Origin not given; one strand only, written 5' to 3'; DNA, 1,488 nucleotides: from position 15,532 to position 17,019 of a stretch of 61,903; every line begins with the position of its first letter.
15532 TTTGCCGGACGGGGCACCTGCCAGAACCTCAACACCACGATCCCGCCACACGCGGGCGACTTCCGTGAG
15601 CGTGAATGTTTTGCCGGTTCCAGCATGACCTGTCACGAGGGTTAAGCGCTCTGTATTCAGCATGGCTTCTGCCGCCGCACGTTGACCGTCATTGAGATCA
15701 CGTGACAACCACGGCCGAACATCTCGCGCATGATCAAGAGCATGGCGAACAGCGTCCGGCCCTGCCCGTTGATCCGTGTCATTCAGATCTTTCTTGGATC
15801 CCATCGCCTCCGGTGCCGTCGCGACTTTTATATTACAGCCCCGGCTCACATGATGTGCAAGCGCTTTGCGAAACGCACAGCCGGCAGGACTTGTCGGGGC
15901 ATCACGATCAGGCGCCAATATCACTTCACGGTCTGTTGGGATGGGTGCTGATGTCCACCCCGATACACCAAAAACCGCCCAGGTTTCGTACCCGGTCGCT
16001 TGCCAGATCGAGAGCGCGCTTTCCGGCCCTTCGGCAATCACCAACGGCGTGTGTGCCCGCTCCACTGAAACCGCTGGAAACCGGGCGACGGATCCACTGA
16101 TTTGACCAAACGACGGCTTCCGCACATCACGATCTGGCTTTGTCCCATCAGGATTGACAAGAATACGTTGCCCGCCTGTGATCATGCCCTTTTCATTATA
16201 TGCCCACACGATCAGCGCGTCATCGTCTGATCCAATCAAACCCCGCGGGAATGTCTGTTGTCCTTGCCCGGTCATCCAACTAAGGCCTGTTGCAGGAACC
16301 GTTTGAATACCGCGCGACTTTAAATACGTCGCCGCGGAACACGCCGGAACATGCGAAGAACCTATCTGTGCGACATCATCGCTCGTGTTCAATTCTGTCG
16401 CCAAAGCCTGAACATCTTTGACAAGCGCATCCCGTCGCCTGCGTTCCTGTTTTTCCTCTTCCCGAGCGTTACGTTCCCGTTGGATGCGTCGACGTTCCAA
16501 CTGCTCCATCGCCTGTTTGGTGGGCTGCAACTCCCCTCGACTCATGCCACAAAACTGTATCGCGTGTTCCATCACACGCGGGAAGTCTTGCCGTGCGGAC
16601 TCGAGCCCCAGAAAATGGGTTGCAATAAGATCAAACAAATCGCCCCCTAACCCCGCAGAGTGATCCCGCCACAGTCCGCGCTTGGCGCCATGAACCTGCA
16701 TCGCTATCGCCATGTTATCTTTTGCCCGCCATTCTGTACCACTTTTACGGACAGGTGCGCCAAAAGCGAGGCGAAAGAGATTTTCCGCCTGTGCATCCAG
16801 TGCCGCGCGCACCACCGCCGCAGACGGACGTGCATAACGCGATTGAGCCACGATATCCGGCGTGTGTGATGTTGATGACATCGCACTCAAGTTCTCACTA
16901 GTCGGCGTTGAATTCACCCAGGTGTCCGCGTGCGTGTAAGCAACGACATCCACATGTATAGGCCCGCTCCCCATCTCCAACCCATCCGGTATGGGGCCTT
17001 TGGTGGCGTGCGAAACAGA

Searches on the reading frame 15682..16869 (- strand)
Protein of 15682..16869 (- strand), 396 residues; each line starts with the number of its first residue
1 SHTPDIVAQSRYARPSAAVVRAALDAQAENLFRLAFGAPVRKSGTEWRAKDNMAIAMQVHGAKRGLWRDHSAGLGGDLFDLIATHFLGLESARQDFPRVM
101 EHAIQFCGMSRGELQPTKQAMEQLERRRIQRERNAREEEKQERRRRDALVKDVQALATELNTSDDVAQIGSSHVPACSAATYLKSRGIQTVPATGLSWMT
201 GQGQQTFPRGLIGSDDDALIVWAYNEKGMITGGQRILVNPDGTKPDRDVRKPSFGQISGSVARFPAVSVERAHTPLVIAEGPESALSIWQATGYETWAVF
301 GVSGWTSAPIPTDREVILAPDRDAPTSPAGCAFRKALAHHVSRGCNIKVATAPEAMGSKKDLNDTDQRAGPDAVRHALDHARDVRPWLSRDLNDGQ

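Call 82: search_protein_families(library=pfam, proteins=[window:15682-16869:-], max_evalue=5)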
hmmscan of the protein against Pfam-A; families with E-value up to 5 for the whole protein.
window:15682-16869:- (396 aa): 3 families
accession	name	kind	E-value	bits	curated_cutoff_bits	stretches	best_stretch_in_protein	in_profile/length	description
PF13362.12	Toprim_3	-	1e-08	35.9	27.2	1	276-372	2-95/95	Toprim domain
PF23639.1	DUF7146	-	0.00015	22.5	27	1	176-264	19-105/105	Domain of unknown function (DUF7146)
PF15341.11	SLX9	-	0.045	14.7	27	1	127-164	19-57/127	Ribosome biogenesis protein SLX9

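Call 83: search_protein_families(library=phrogs, proteins=[window:15682-16869:-], max_evalue=0.01)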
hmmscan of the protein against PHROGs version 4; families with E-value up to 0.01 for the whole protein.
window:15682-16869:- (396 aa): 7 families
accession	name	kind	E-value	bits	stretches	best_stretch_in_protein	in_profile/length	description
phrog_2249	-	DNA, RNA and nucleotide metabolism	5.9e-17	62.6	1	62-381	35-322/802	DNA primase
phrog_510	-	DNA, RNA and nucleotide metabolism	4.4e-16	59.7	1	93-339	87-320/667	DNA primase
phrog_47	-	DNA, RNA and nucleotide metabolism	3.4e-05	23.6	1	275-375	234-331/947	DNA primase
phrog_849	-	DNA, RNA and nucleotide metabolism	3.9e-05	23.8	1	97-383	70-345/435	DNA primase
phrog_239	-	DNA, RNA and nucleotide metabolism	0.0006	19.9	1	273-386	193-317/801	DNA primase/helicase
phrog_1139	-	DNA, RNA and nucleotide metabolism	0.00096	18.2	1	246-379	148-285/895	DNA primase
phrog_4913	-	DNA, RNA and nucleotide metabolism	0.0071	15.1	0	118-295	125-280/1290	replication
